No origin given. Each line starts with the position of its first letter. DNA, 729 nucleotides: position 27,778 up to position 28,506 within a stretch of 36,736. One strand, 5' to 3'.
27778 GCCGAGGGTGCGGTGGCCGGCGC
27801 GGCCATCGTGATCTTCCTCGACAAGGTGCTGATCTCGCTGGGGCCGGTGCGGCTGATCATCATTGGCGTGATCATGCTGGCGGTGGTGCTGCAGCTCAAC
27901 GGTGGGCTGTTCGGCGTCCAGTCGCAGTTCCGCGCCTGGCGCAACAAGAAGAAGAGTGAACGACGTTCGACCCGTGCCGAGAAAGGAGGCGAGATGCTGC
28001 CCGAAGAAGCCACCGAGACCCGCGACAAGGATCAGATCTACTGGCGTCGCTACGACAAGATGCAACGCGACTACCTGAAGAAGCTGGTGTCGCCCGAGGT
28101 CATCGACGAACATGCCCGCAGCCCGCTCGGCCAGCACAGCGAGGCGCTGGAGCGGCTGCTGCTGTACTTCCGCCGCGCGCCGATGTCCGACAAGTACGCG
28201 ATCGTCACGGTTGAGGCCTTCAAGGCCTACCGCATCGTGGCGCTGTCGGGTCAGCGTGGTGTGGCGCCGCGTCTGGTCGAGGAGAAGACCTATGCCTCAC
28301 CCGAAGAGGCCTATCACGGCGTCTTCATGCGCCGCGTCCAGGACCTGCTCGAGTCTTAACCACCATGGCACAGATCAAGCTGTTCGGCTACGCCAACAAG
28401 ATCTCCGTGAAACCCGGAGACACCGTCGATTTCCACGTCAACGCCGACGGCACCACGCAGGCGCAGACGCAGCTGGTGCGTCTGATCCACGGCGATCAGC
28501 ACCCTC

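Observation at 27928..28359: ABC permease ORF runs into a DMFase small-subunit-sized soluble module that keeps its own SD and ATG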

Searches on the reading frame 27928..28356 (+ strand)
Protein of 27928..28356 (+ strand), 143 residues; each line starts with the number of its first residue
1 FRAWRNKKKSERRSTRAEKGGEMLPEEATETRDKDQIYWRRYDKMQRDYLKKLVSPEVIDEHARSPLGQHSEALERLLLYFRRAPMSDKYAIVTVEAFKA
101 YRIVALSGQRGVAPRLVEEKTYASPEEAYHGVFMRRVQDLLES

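Call 3: search_solved_structures(query=window:27928-28356:+, max_evalue=10, show_alignments=3)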
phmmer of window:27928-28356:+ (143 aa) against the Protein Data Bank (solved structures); distinct sequences matched with E-value up to 10: 1.
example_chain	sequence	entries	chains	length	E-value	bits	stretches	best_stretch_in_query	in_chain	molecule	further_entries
6lvb_B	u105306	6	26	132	1.3e-13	54.2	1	26-140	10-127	N,N-dimethylformamidase small subunit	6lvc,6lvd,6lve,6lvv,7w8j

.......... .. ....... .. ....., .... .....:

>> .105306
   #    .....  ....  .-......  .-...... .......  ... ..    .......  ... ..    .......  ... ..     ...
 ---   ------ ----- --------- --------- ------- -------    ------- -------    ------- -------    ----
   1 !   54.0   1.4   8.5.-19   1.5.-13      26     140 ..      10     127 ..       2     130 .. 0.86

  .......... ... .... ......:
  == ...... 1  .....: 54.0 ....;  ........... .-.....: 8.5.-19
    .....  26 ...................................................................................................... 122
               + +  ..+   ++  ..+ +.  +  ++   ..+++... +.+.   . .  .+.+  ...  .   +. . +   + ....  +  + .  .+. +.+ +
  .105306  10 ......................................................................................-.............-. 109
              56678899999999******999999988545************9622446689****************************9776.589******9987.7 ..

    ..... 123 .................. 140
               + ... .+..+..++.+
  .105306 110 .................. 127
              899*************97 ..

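Call 4: search_protein_families(library=pfam, proteins=[window:27928-28356:+], max_evalue=0.01)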
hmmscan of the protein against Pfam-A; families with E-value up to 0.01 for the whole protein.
window:27928-28356:+ (143 aa): 0 families

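Call 5: find_homologous_proteins(query=window:27928-28356:+, max_evalue=0.001)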
Query window:27928-28356:+ (143 aa): 172 proteins with E <= 0.001 among 189 candidates; the best 120 are listed.
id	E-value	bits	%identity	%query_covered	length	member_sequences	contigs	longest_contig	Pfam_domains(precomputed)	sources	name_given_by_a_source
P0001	5.1e-85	300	97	100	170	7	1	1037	PF26354.1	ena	-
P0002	1.6e-77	276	87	100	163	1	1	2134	PF26354.1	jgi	-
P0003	1.3e-72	260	84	100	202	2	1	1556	PF26354.1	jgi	jgi:branched-chain amino acid transport system permease protein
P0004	9.6e-72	257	84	100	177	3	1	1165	PF26354.1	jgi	jgi:branched-chain amino acid transport system permease protein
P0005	2.3e-71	256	84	100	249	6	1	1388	PF26354.1,PF02653.22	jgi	jgi:branched-chain amino acid transport system permease protein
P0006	8.9e-71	254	84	100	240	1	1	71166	PF26354.1,PF02653.22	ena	-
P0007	1.6e-70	253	83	99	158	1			PF26354.1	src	-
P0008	3.5e-70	252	80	100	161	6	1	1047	PF26354.1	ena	-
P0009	4.3e-69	248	78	100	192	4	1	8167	PF26354.1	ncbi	ncbi:MAG: branched-chain amino acid ABC transporter permease, partial [Parvibaculaceae bacterium]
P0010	2.5e-67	243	80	99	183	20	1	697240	PF26354.1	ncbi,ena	-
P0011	2.8e-65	236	78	100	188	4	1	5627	PF26354.1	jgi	jgi:branched-chain amino acid transport system permease protein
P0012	1.2e-64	234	88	85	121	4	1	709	PF26354.1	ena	-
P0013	7.6e-64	231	73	100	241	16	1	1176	PF26354.1,PF02653.22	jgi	jgi:branched-chain amino acid transport system permease protein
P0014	1.2e-63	231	73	100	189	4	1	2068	PF26354.1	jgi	jgi:branched-chain amino acid transport system permease protein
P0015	2.4e-63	230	86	85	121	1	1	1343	PF26354.1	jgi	jgi:branched-chain amino acid transport system permease protein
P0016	4.0e-63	229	76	100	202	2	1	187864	PF26354.1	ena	-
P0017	5.5e-63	229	76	100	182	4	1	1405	PF26354.1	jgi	-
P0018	5.1e-62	226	81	90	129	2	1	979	PF26354.1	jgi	jgi:branched-chain amino acid transport system permease protein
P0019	8.8e-62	225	73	100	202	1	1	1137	PF26354.1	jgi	jgi:branched-chain amino acid transport system permease protein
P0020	2.4e-61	223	84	85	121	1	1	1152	PF26354.1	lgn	-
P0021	1.2e-60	221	72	100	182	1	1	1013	PF26354.1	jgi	jgi:branched-chain amino acid transport system permease protein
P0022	1.3e-59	218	84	85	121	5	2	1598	PF26354.1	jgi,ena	jgi:branched-chain amino acid transport system permease protein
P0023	1.8e-59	217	70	100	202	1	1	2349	PF26354.1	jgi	-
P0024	1.9e-59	217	82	85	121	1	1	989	PF26354.1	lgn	-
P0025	5.1e-59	216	83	85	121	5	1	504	PF26354.1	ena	-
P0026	3.5e-58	213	71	100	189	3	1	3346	PF26354.1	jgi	jgi:branched-chain amino acid transport system permease protein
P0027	3.7e-58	213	82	85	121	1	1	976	PF26354.1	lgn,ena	-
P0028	6.8e-58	212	73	100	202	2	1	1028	PF26354.1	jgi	jgi:branched-chain amino acid transport system permease protein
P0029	7.6e-58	212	80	85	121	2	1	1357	PF26354.1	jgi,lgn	jgi:branched-chain amino acid transport system permease protein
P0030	2.1e-57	211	71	100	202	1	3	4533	PF26354.1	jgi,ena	jgi:branched-chain amino acid transport system permease protein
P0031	3.7e-57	210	69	100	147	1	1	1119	PF26354.1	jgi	-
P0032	4.9e-57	209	68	100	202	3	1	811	PF26354.1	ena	-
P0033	1.0e-56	208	79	85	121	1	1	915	PF26354.1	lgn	-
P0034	4.3e-56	206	67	100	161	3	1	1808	PF26354.1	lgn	-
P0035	6.1e-56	206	70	100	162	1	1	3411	PF26354.1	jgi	jgi:branched-chain amino acid transport system permease protein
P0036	6.8e-56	206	83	80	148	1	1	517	PF26354.1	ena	-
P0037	1.3e-55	205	79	85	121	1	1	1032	PF26354.1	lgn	-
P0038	1.3e-55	205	80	85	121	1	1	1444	PF26354.1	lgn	-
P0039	2.2e-55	204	66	100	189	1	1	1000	PF26354.1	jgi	jgi:branched-chain amino acid transport system permease protein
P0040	2.9e-55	204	66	100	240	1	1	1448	PF26354.1,PF02653.22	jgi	jgi:branched-chain amino acid transport system permease protein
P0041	5.0e-55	203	68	100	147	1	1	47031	PF26354.1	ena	-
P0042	2.5e-54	201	66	100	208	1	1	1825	PF26354.1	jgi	-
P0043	3.2e-54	200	65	100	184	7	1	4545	PF26354.1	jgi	jgi:branched-chain amino acid transport system permease protein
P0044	3.7e-54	200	63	100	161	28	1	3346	PF26354.1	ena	-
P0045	5.6e-54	200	64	100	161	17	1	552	PF26354.1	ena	-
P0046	8.2e-54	199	69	100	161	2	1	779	PF26354.1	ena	-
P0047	8.4e-54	199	65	100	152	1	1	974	PF26354.1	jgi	-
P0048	1.1e-53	199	63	100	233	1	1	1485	PF26354.1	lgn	-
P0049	1.3e-53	198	64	100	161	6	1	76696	PF26354.1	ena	-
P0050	2.5e-53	197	66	100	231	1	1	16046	PF26354.1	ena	-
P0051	3.2e-53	197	78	85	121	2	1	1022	PF26354.1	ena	-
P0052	7.9e-53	196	75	85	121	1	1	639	PF26354.1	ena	-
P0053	1.4e-52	195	74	86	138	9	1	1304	PF26354.1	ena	-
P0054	5.5e-52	193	75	85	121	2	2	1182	PF26354.1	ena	-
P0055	7.0e-52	193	76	85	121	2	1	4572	PF26354.1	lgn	-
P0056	4.0e-51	190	73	85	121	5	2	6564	PF26354.1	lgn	-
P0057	4.2e-51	190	74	84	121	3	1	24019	PF26354.1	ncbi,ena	-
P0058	4.3e-51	190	75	85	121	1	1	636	PF26354.1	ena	-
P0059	1.3e-50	189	70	85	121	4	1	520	PF26354.1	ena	-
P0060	1.1e-49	186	72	85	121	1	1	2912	PF26354.1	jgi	jgi:branched-chain amino acid transport system permease protein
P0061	1.2e-49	186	72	85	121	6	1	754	PF26354.1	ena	-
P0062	2.2e-49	185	84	73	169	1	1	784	PF26354.1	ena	-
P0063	1.9e-48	182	69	85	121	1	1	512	PF26354.1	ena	-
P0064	4.0e-48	181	73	85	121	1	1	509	PF26354.1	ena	-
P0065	4.8e-48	180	69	85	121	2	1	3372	PF26354.1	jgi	jgi:branched-chain amino acid transport system permease protein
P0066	4.9e-48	180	71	84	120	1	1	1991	PF26354.1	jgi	jgi:branched-chain amino acid transport system permease protein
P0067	1.2e-47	179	69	85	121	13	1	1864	PF26354.1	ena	-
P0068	2.2e-47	178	69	85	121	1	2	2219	PF26354.1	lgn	-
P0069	2.8e-47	178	59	100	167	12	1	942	PF26354.1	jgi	jgi:branched-chain amino acid transport system permease protein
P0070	3.5e-47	178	60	100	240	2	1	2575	PF26354.1,PF02653.22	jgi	jgi:branched-chain amino acid transport system permease protein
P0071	7.0e-47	177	61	100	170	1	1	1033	PF26354.1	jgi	jgi:branched-chain amino acid transport system permease protein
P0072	9.9e-47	176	68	82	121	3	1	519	PF26354.1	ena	-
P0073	2.1e-46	175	71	85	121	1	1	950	PF26354.1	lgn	-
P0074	2.2e-46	175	72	80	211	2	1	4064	PF26354.1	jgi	jgi:branched-chain amino acid transport system permease protein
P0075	4.1e-46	174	69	85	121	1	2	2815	PF26354.1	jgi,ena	-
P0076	4.6e-46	174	68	85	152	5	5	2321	PF26354.1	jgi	jgi:branched-chain amino acid transport system permease protein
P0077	1.3e-45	172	66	85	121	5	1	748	PF26354.1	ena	-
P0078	4.7e-45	171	71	85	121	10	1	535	PF26354.1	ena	-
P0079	1.2e-44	169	65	85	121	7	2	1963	PF26354.1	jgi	jgi:branched-chain amino acid transport system permease protein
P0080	1.8e-44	169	65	85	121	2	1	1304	PF26354.1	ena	-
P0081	2.1e-44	169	68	84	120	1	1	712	PF26354.1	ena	-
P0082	4.2e-44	168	66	85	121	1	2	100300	PF26354.1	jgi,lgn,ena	jgi:branched-chain amino acid transport system permease protein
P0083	5.4e-44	167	83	69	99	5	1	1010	PF26354.1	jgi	jgi:branched-chain amino acid transport system permease protein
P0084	2.4e-43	165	64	85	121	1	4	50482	PF26354.1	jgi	jgi:branched-chain amino acid transport system permease protein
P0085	4.1e-43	164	69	85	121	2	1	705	PF26354.1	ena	-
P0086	7.2e-43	164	55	100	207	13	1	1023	PF26354.1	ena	-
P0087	7.7e-43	163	67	83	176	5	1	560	PF26354.1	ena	-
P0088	8.6e-43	163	73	73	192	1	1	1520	PF26354.1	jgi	jgi:branched-chain amino acid transport system permease protein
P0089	2.4e-42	162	63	82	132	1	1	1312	PF26354.1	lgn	-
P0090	3.1e-42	162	61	85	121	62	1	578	PF26354.1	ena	-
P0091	1.7e-41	159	69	75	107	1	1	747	PF26354.1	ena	-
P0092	2.6e-41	159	61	85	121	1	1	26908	PF26354.1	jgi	jgi:branched-chain amino acid transport system permease protein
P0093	2.8e-41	158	75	71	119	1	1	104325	PF26354.1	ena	-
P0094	1.5e-40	156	71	72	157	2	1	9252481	PF26354.1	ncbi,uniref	ncbi:hypothetical protein AAFG07_33420 [Bradyrhizobium sp. B097]|uniref:hypothetical protein n=1 Tax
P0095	1.8e-40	156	66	75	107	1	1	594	PF26354.1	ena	-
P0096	4.2e-40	155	59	84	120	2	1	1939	PF26354.1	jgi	jgi:branched-chain amino acid transport system permease protein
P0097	5.3e-40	154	74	69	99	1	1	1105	PF26354.1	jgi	jgi:branched-chain amino acid transport system permease protein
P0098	1.1e-39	153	58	99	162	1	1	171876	PF26354.1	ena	-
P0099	1.5e-39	153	53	100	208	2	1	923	PF26354.1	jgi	jgi:branched-chain amino acid transport system permease protein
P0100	3.1e-39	152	75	69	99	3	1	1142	PF26354.1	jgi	jgi:branched-chain amino acid transport system permease protein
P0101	1.4e-38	150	57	100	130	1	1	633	PF26354.1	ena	-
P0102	1.4e-38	150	60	84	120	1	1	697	PF26354.1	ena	-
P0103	2.7e-38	149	75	67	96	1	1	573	PF26354.1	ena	-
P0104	7.2e-38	147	59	85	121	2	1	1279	PF26354.1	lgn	-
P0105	1.8e-37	146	65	73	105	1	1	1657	PF26354.1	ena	-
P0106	1.8e-37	146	58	83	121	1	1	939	PF26354.1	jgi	jgi:branched-chain amino acid transport system permease protein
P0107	3.2e-37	145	57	83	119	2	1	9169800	PF26354.1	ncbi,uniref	ncbi:hypothetical protein AAFG13_36265 [Bradyrhizobium sp. B124]|uniref:hypothetical protein n=1 Tax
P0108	5.7e-37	144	57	85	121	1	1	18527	PF26354.1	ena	-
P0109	8.8e-37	144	72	66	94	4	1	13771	PF26354.1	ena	-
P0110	8.7e-36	141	52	85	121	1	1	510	PF26354.1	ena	-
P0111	1.0e-35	140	73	64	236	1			PF26354.1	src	-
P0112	1.7e-35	140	64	69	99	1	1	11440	PF26354.1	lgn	-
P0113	1.1e-34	137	55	84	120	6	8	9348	PF26354.1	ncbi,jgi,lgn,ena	jgi:branched-chain amino acid transport system permease protein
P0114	1.1e-34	137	69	69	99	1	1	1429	PF26354.1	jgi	-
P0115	1.1e-34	137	70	69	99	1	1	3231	PF26354.1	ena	-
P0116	1.2e-34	137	55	84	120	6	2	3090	PF26354.1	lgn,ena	-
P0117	1.6e-34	137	58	85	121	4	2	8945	PF26354.1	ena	-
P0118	2.2e-34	136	65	69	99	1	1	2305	PF26354.1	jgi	jgi:branched-chain amino acid transport system permease protein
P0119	3.2e-34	136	54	85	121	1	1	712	PF26354.1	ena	-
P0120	3.2e-34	136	53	84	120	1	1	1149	PF26354.1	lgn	-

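Call 7: find_encoding_contigs(protein=P0006, flank=6000, max_places=3)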
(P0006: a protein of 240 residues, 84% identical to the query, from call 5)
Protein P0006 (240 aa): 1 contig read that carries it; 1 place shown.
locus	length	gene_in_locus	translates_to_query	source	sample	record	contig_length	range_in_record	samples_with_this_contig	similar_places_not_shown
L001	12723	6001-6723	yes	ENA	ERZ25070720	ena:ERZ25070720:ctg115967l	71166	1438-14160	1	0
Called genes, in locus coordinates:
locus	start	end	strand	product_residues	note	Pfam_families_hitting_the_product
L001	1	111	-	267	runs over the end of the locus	PF12860:PAS_7 (faint), PF00512:HisKA (weak), PF02518:HATPase_c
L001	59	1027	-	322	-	PF00072:Response_reg, PF00196:GerE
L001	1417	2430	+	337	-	PF13433:Peripla_BP_5 (faint), PF13458:Peripla_BP_6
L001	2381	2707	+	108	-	-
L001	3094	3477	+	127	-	-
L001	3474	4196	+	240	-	PF00005:ABC_tran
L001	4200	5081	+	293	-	PF02653:BPD_transp_2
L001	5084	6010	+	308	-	PF02653:BPD_transp_2 (weak)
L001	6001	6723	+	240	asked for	PF02653:BPD_transp_2 (weak), PF26354:DMF_alpha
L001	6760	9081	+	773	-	PF13385:Laminin_G_3, PF20254:DMFA2_C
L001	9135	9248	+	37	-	-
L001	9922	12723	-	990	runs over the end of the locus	PF13700:DUF4158, PF01526:DDE_Tnp_Tn3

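Call 8: find_encoding_contigs(protein=P0010, flank=6000, max_places=3)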
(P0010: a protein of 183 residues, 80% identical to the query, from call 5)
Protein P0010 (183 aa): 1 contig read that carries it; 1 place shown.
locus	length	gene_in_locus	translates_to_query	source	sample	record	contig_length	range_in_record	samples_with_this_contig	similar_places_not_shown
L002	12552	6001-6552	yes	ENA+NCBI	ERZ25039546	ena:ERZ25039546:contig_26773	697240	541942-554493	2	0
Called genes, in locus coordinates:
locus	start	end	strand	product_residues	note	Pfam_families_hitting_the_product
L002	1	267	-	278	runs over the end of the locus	PF00196:GerE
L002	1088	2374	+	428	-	PF13458:Peripla_BP_6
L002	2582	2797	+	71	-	-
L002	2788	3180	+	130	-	-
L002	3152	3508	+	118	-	PF00005:ABC_tran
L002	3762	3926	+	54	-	-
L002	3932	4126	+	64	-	-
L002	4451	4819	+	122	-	PF02653:BPD_transp_2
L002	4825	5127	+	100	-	-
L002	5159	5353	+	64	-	-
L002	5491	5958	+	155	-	PF02653:BPD_transp_2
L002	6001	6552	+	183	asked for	PF26354:DMF_alpha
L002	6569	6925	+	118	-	-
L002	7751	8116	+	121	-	PF20254:DMFA2_C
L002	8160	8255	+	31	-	-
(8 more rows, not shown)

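Call 9: find_encoding_contigs(protein=P0082, flank=6000, max_places=3)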
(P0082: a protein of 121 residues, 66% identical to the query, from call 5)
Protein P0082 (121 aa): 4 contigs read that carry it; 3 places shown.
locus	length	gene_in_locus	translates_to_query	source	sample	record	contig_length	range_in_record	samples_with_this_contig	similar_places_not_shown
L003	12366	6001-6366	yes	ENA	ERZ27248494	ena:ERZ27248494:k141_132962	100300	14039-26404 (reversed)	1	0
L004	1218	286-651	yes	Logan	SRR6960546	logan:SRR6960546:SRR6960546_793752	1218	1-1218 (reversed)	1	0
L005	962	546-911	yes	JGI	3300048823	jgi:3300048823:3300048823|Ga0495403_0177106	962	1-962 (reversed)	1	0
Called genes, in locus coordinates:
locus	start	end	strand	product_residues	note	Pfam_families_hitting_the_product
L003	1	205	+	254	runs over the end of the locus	PF00005:ABC_tran, PF02463:SMC_N (faint), PF13304:AAA_21 (faint)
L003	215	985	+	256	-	PF00005:ABC_tran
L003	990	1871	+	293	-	PF02653:BPD_transp_2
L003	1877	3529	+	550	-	PF02653:BPD_transp_2, PF26354:DMF_alpha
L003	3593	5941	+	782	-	PF13385:Laminin_G_3, PF20254:DMFA2_C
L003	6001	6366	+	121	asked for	PF26354:DMF_alpha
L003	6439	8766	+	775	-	PF13385:Laminin_G_3 (weak), PF20254:DMFA2_C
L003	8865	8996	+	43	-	-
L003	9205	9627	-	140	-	PF01850:PIN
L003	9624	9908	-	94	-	PF02604:PhdYeFM_antitox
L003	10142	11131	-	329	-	PF00296:Bac_luciferase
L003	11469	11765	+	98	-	PF00216:Bac_DNA_binding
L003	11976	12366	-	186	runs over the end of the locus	-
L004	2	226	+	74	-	?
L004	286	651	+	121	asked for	PF26354:DMF_alpha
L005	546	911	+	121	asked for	PF26354:DMF_alpha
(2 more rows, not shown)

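Call 13: find_related_loci(query=window:27928-28356:+, collection=genome_contigs, flank=7000)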
Query window:27928-28356:+ (143 aa) in genome_contigs; peptide patterns used: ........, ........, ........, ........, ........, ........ (x = any residue, [..] = any of these).
149 stretches matched a pattern; 41 encode a relative of the query (tblastn E <= 1e-3); 41 distinct loci.
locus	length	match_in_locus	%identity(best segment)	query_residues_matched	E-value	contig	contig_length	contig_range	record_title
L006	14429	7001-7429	97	1-143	3e-93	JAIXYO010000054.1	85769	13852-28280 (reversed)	MAG: Rubrivivax sp. isolate D8_MAG_00017 pond_D8_MAG_00017_000000000051, whole genome shotgun sequence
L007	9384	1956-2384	91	1-143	5e-87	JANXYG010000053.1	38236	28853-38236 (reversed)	MAG: Betaproteobacteria bacterium isolate GL140_3_metabat_338 GL140_3_k141_657143, whole genome shotgun sequence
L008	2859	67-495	90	1-143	2e-86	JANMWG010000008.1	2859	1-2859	MAG: Betaproteobacteria bacterium isolate OTE_88_metabat_364 OTE_88_k141_3945089, whole genome shotgun sequence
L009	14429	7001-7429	88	1-143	1e-82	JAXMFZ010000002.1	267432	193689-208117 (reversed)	MAG: Gammaproteobacteria bacterium isolate STL-PRO100 C3.186.fa-2, whole genome shotgun sequence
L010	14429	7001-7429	79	1-143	6e-77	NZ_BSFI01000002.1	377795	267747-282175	Hansschlegelia plantiphila strain VKM B-2347 soapdenovo_K_127_2, whole genome shotgun sequence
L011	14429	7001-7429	79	1-143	1e-75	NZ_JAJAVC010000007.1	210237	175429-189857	Methylobacillus arboreus strain VKM B-2590 platanus_K_21_77_7, whole genome shotgun sequence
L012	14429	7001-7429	80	1-143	3e-75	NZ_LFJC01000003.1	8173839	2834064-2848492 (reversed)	Bradyrhizobium nitroreducens strain TSA1 Contig01, whole genome shotgun sequence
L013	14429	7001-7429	80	1-143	4e-75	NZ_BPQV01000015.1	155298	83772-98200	Methylobacterium organophilum strain NBRC 15689 entry15, whole genome shotgun sequence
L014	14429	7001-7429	78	1-143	2e-74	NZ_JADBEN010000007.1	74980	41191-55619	Methylobacillus flagellatus strain A12 NODE_7_length_74980_cov_23.6524_ID_49396, whole genome shotgun sequence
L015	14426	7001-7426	79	1-142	9e-74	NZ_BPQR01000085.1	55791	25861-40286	Methylobacterium jeotgali strain LMG 23639 entry85, whole genome shotgun sequence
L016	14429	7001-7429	77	1-143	3e-73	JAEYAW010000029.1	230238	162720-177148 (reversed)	MAG: Proteobacteria bacterium isolate OH_HDB_45 k127_1166421, whole genome shotgun sequence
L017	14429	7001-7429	78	1-143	3e-72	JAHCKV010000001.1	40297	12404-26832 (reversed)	MAG: Burkholderiales bacterium isolate TGS_PRO37 PRO37_1, whole genome shotgun sequence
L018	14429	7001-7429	73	1-143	3e-72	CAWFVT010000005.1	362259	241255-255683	MAG: uncultured proteobacterium isolate MFD04967.bin.2.112 genome assembly, contig: contig_19229, whole genome shotgun s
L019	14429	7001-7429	76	1-143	1e-71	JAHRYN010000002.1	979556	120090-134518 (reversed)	MAG: Betaproteobacteria bacterium isolate AG20 NODE_10_length_979556_cov_39.077291, whole genome shotgun sequence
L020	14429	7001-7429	73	1-143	7e-71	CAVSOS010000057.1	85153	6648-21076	MAG: uncultured proteobacterium isolate MFD03044.bin.2.50 genome assembly, contig: contig_51777, whole genome shotgun se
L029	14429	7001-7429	71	1-143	6e-67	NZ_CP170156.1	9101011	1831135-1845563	Bradyrhizobium sp. ma5 chromosome, complete genome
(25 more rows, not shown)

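Call 78: search_protein_representatives(protein=window:27994-28356:+)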
Query: 121 residues. Proteins with E-value up to 0.001 (for the whole library): 288; up to 1e-10: 103; up to 1e-30: 10. The best 150 are listed.
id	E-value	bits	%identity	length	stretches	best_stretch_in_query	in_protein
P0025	6.8e-60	216.3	83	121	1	1-120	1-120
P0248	1.0e-45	170.6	71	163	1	1-113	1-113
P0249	1.1e-44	167.3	66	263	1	2-121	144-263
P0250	1.9e-43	163.3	63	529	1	2-121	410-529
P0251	2.7e-34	133.8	53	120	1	2-121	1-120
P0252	9.7e-34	132.0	54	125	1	7-120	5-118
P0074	2.2e-33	130.9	68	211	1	1-93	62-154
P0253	8.7e-33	129.0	53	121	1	2-121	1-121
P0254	1.6e-32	128.1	55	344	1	2-120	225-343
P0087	1.7e-32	128.1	66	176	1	1-97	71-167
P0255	3.3e-30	120.7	50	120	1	1-120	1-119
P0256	4.2e-29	117.1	56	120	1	12-121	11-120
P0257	7.5e-29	116.3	50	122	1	4-119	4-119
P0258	3.4e-28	114.2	62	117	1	34-120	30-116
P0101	3.7e-28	114.0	63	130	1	2-121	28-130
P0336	5.9e-12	61.9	33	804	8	8-50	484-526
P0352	5.0e-10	55.7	37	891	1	19-118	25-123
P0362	3.3e-09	53.0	67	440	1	1-45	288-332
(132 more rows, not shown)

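Call 79: search_protein_families(library=pfam, proteins=[P0352, P0336, P0250, P0362], max_evalue=0.001)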
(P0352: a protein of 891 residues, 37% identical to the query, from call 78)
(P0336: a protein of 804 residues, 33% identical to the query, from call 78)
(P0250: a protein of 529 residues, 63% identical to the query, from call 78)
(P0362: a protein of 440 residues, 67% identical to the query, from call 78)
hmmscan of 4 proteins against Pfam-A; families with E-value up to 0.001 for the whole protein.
P0352 (891 aa): 1 family
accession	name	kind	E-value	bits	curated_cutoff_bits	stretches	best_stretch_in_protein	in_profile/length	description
PF20254.3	DMFA2_C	-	3.8e-87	293.6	27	1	443-867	2-369/374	N,N-dimethylformamidase beta subunit-like, C-terminal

P0336 (804 aa): 6 families
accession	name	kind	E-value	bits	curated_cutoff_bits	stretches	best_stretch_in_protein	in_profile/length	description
PF25604.1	DUF7938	-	1.8e-17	63.5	27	0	191-205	44-58/66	Phage family of unknown function (DUF7938)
PF19928.4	DUF6391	-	1.1e-14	55.2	33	0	218-241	57-80/134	Domain of unknown function (DUF6391)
PF20729.2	PE-PGRS_C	-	2.5e-14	53.7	33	0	267-309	143-186/265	PE-PGRS C-terminal aspartyl peptidase-like domain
PF08021.17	FAD_binding_9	-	1.6e-09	38.4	23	0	480-518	58-95/120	Siderophore-interacting FAD-binding domain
PF22965.1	INTS7_C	-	2.8e-06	28.1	25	0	505-597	22-114/114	Integrator complex subunit 7, C-terminal domain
PF16760.10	CBM53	-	5.1e-05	23.9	27.6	0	290-320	22-50/57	Starch/carbohydrate-binding module (family 53)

P0250 (529 aa): 1 family
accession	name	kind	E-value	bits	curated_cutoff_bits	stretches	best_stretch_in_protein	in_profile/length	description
PF02653.21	BPD_transp_2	-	2.4e-27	96.2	26.8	1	107-372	2-268/269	Branched-chain amino acid transport system / permease component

P0362 (440 aa): 1 family
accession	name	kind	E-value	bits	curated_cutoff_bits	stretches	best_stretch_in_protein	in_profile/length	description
PF02653.21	BPD_transp_2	-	5.5e-20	72.1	26.8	1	49-252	65-269/269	Branched-chain amino acid transport system / permease component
